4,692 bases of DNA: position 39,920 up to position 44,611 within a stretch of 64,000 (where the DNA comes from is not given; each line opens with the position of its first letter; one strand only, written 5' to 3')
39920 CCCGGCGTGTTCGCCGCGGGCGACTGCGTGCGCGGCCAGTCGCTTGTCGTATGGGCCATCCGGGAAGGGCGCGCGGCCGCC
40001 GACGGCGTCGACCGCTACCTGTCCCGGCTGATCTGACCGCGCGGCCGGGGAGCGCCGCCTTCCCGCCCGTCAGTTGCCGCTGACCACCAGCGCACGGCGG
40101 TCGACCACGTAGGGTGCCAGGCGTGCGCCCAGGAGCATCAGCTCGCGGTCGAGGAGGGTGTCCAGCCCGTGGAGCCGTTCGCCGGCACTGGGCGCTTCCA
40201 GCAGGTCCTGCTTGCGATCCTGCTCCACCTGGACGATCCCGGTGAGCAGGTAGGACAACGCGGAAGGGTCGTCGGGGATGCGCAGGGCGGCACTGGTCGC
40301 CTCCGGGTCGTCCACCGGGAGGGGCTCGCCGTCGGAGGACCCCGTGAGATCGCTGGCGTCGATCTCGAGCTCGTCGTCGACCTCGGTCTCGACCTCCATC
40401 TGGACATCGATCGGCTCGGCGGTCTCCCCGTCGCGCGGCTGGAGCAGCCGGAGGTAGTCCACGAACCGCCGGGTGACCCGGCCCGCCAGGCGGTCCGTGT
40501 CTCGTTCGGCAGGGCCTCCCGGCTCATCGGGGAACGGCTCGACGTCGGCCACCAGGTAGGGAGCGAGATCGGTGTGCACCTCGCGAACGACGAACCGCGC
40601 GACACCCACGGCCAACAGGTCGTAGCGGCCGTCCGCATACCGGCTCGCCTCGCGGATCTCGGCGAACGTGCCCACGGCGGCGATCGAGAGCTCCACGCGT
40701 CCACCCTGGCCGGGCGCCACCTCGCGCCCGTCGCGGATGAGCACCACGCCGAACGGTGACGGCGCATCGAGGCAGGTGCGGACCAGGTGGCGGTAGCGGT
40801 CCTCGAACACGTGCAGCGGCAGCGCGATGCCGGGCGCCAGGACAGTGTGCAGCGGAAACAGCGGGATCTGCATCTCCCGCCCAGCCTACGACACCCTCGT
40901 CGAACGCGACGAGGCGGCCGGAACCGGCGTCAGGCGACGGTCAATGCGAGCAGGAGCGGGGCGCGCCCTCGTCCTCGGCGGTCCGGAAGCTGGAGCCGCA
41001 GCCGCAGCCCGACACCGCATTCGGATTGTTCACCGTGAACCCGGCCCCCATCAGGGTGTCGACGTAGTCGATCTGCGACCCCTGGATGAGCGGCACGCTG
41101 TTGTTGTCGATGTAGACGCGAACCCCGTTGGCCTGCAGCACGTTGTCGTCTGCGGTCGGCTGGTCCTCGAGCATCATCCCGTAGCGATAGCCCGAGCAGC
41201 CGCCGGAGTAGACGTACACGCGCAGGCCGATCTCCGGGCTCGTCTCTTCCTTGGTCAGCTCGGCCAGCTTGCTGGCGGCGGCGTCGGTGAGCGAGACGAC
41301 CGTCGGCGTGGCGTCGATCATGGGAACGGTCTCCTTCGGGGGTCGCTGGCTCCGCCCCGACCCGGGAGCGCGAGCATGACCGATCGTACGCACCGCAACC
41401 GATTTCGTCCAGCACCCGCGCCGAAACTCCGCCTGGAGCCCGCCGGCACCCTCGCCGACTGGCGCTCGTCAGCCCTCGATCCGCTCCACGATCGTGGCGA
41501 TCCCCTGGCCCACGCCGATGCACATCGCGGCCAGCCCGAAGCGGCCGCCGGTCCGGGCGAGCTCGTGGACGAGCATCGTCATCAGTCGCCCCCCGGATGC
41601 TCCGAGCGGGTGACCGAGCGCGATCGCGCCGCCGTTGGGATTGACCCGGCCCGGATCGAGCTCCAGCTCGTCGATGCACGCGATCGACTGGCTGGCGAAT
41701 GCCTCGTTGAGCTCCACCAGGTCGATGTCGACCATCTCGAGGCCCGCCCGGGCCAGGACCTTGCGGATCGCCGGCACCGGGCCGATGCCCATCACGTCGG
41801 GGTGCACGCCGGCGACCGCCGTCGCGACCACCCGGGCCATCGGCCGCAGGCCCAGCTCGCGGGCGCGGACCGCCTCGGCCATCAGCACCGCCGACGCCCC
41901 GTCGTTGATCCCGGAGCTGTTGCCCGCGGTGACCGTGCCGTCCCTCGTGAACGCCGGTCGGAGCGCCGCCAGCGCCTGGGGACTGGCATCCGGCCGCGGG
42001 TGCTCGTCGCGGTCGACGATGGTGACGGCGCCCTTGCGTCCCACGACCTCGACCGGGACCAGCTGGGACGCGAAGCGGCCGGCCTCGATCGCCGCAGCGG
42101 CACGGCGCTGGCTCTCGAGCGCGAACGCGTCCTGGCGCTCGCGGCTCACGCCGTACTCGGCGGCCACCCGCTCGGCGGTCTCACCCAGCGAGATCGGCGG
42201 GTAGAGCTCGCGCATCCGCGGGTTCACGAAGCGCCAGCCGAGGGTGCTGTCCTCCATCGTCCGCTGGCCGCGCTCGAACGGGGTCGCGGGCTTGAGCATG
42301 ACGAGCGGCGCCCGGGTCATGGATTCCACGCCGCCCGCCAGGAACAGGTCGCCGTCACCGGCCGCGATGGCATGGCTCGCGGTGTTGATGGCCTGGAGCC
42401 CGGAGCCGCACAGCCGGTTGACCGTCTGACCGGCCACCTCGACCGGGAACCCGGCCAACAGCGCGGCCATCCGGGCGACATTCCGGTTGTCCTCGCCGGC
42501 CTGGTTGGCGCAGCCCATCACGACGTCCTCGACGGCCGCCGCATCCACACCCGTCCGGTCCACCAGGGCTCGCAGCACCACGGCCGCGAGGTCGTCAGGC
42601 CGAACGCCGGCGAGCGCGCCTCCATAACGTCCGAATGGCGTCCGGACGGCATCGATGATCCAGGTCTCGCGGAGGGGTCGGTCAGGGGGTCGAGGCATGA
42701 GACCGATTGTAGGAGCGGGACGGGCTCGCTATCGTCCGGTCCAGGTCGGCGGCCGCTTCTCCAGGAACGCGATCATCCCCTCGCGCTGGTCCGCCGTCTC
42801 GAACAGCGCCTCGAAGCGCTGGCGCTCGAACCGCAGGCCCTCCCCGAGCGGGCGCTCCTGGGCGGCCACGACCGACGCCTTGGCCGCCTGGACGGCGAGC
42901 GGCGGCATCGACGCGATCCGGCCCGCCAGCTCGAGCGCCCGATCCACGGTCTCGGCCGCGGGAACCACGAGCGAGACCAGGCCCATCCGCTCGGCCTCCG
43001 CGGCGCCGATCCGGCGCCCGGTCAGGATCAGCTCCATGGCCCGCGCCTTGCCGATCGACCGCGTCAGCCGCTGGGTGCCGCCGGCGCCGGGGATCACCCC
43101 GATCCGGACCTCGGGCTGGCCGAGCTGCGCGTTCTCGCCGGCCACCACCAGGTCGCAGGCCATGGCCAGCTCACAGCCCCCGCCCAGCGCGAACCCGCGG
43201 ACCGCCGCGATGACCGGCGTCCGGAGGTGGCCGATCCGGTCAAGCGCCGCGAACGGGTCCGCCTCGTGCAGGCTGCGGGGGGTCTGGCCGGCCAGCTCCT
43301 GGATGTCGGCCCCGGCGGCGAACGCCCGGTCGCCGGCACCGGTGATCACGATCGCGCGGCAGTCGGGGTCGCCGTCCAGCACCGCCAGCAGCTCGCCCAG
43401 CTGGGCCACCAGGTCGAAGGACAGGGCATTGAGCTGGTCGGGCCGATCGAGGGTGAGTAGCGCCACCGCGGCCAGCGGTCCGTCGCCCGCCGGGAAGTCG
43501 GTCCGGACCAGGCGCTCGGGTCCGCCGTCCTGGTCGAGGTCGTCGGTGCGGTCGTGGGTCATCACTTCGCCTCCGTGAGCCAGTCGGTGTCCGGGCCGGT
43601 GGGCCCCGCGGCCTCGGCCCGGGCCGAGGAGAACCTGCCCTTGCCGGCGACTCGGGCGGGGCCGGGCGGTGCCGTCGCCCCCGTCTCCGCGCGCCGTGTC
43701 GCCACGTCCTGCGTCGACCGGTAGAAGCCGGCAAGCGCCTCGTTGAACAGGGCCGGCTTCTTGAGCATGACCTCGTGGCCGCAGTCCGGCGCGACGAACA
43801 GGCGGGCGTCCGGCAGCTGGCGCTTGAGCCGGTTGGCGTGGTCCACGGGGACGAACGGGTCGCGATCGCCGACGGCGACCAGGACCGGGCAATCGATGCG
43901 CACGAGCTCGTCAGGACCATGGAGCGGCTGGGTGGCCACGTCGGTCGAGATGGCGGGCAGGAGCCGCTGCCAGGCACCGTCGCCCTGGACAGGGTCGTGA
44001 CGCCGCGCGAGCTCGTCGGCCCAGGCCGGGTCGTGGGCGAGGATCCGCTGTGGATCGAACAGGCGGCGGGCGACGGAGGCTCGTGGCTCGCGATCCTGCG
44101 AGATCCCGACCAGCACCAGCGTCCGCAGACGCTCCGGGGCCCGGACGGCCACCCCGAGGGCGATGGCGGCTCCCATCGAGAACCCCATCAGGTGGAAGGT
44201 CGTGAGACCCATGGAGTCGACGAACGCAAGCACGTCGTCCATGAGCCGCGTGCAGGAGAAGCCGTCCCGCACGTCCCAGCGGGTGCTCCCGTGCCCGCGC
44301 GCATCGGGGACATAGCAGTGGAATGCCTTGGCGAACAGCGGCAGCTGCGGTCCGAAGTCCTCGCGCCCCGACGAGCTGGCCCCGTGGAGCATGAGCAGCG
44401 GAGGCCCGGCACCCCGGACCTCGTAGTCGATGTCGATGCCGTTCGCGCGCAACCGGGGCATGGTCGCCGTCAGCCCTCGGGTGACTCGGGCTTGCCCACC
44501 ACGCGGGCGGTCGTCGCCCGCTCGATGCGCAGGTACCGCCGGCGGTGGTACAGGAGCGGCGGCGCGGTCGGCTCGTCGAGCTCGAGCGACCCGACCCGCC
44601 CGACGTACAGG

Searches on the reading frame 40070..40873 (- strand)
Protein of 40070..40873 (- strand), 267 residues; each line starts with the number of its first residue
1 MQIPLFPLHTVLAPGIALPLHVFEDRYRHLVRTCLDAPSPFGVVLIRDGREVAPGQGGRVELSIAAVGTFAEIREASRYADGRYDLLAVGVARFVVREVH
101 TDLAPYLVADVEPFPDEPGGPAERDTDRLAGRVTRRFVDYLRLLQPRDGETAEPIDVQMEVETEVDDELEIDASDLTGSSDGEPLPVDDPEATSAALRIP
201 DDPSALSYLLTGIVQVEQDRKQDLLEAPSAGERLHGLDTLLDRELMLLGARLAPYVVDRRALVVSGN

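Call 57: search_protein_families(library=pfam, proteins=[window:40070-40873:-], max_evalue=0.00001)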
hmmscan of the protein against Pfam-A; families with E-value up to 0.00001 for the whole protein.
window:40070-40873:- (267 aa): 1 family
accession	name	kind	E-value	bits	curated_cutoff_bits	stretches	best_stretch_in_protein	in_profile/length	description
PF02190.22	LON_substr_bdg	-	1.2e-30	107.3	28.7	1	3-241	2-198/200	ATP-dependent protease La (LON) substrate-binding domain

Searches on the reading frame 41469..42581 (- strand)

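Call 57: search_protein_families(library=pfam, proteins=[window:41469-42581:-], max_evalue=0.00001)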
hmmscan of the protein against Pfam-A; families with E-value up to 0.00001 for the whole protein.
window:41469-42581:- (370 aa): 2 families
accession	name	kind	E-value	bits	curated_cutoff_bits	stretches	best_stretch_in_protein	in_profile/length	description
PF00108.29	Thiolase_N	-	5.3e-71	239.5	26.4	1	2-236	30-258/260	Thiolase, N-terminal domain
PF02803.24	Thiolase_C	-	8.2e-48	161.5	27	1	246-367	2-123/123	Thiolase, C-terminal domain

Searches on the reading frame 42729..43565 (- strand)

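Call 57: search_protein_families(library=pfam, proteins=[window:42729-43565:-], max_evalue=0.00001)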
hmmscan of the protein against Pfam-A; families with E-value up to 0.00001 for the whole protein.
window:42729-43565:- (278 aa): 2 families
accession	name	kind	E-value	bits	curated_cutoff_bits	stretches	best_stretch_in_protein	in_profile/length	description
PF00378.25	ECH_1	-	2e-77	260.4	27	1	32-277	4-250/251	Enoyl-CoA hydratase/isomerase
PF16113.10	ECH_2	-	2.6e-38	132.8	27.2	1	35-258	2-229/335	Enoyl-CoA hydratase/isomerase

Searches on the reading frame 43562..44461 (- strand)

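Call 57: search_protein_families(library=pfam, proteins=[window:43562-44461:-], max_evalue=0.00001)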
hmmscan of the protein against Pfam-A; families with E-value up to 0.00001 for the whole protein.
window:43562-44461:- (299 aa): 4 families
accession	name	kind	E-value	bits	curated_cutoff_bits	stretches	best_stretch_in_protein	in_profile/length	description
PF00561.26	Abhydrolase_1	-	7.9e-26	91.6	25.8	2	20-151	1-127/245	alpha/beta hydrolase fold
PF12697.13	Abhydrolase_6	-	1.3e-22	82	26.3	1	22-242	1-217/217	Alpha/beta hydrolase family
PF12146.15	Hydrolase_4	-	5e-13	49.3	27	1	41-119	26-108/239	Serine aminopeptidase, S33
PF03096.20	Ndr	-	3.6e-06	26.3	23.3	0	64-121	73-133/283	Ndr family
